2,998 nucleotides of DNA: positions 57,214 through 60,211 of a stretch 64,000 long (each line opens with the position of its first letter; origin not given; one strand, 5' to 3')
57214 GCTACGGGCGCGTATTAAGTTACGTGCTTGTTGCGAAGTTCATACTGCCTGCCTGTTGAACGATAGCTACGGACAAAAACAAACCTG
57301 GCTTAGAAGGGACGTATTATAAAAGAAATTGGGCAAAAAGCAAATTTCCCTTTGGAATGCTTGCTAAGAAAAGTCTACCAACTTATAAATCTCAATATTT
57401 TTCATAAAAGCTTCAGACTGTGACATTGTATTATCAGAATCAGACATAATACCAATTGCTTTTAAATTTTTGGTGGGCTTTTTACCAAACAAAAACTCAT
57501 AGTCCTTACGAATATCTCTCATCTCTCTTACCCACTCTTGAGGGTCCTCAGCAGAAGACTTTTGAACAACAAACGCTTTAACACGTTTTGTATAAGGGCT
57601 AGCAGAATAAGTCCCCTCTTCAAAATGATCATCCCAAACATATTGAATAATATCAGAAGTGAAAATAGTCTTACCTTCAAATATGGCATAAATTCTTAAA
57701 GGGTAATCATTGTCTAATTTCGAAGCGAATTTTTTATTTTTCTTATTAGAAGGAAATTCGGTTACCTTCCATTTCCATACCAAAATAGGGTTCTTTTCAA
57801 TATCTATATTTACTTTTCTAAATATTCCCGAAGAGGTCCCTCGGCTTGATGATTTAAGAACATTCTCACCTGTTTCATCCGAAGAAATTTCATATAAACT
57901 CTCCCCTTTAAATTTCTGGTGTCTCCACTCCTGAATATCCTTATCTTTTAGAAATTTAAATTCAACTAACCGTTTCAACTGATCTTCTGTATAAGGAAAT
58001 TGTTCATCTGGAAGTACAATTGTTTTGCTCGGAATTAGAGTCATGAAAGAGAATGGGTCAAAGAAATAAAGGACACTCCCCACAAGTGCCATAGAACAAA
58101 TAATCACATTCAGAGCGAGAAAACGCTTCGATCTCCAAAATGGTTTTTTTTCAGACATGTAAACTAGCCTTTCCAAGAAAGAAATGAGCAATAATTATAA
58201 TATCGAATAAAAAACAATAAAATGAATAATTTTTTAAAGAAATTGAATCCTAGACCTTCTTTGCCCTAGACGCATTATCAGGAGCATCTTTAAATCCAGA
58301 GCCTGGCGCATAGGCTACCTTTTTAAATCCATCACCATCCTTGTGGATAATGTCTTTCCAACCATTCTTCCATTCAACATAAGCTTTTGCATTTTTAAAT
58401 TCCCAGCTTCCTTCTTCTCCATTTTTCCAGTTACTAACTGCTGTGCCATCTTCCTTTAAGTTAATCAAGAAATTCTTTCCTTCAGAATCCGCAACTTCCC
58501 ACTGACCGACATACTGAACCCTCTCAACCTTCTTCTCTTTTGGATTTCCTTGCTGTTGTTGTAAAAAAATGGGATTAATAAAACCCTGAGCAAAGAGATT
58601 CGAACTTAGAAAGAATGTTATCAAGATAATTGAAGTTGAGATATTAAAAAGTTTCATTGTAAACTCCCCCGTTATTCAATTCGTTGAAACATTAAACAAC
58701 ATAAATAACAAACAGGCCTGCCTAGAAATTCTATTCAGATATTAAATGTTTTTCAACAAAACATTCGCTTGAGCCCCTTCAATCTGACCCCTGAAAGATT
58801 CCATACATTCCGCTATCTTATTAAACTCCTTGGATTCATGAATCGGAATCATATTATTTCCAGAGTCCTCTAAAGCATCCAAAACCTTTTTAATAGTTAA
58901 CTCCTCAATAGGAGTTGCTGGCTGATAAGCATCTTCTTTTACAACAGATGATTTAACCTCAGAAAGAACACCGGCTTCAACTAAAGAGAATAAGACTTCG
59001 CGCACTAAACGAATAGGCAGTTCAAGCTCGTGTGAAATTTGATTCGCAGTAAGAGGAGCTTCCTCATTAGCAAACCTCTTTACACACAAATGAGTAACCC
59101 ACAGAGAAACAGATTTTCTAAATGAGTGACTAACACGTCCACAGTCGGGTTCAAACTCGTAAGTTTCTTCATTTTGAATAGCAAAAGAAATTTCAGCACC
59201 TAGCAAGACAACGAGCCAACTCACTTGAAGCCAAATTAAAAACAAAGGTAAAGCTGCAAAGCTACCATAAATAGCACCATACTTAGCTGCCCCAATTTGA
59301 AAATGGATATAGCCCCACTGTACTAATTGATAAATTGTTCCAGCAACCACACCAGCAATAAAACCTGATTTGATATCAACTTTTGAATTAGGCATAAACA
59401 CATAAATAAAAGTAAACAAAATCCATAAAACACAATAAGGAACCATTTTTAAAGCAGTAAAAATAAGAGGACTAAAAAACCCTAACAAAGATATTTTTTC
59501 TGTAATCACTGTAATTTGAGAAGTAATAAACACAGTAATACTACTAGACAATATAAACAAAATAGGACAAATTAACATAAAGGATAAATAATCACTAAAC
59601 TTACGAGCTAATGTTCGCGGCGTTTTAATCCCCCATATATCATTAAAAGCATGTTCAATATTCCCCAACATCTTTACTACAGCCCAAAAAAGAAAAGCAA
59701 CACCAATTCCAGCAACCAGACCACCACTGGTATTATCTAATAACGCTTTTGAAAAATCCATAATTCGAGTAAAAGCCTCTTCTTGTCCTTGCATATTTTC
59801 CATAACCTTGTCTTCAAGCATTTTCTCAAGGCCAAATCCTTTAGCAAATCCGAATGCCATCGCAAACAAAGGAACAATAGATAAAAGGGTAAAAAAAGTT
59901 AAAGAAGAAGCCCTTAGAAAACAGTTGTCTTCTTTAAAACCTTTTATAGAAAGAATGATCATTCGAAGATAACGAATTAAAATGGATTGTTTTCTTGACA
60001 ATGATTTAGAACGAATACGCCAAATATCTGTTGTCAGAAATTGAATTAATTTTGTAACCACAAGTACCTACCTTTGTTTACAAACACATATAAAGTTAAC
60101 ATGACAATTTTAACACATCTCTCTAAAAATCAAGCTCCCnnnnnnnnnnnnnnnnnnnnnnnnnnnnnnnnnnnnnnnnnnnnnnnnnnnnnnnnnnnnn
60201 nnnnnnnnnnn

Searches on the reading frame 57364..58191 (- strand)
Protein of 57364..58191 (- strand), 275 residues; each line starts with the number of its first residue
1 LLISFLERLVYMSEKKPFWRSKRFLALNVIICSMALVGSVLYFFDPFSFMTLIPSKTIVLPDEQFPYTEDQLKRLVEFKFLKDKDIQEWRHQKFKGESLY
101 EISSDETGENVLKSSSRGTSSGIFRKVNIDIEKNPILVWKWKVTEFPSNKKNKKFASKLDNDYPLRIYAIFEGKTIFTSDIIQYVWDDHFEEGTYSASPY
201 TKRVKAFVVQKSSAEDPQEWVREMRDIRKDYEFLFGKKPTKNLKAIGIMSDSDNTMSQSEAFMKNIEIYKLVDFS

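Call 68: search_protein_families(library=pfam, proteins=[window:57364-58191:-], max_evalue=0.00001)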
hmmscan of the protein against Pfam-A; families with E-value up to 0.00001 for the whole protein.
window:57364-58191:- (275 aa): 1 family
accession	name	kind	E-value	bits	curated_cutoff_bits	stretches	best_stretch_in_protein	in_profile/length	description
PF11249.13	DUF3047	-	9e-41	140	27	1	88-266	2-197/198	Protein of unknown function (DUF3047)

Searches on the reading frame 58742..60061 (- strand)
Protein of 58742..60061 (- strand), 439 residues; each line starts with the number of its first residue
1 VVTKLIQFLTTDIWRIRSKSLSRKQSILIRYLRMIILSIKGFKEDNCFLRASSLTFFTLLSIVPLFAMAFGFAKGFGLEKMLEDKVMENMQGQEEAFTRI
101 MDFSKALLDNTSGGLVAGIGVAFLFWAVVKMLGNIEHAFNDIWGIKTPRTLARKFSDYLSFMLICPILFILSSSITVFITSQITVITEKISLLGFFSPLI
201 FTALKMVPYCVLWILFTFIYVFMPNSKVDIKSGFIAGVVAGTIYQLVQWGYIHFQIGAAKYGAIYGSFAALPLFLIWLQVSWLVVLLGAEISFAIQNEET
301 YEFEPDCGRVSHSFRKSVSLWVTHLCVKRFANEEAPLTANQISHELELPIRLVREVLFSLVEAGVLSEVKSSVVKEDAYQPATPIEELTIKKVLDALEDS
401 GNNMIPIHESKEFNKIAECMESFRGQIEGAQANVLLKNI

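Call 68: search_protein_families(library=pfam, proteins=[window:58742-60061:-], max_evalue=0.00001)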
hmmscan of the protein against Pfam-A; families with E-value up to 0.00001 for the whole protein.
window:58742-60061:- (439 aa): 1 family
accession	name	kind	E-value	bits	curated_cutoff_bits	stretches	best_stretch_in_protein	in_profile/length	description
PF03631.20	Virul_fac_BrkB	-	1.8e-59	201.9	33.7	1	44-298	2-258/259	Virulence factor BrkB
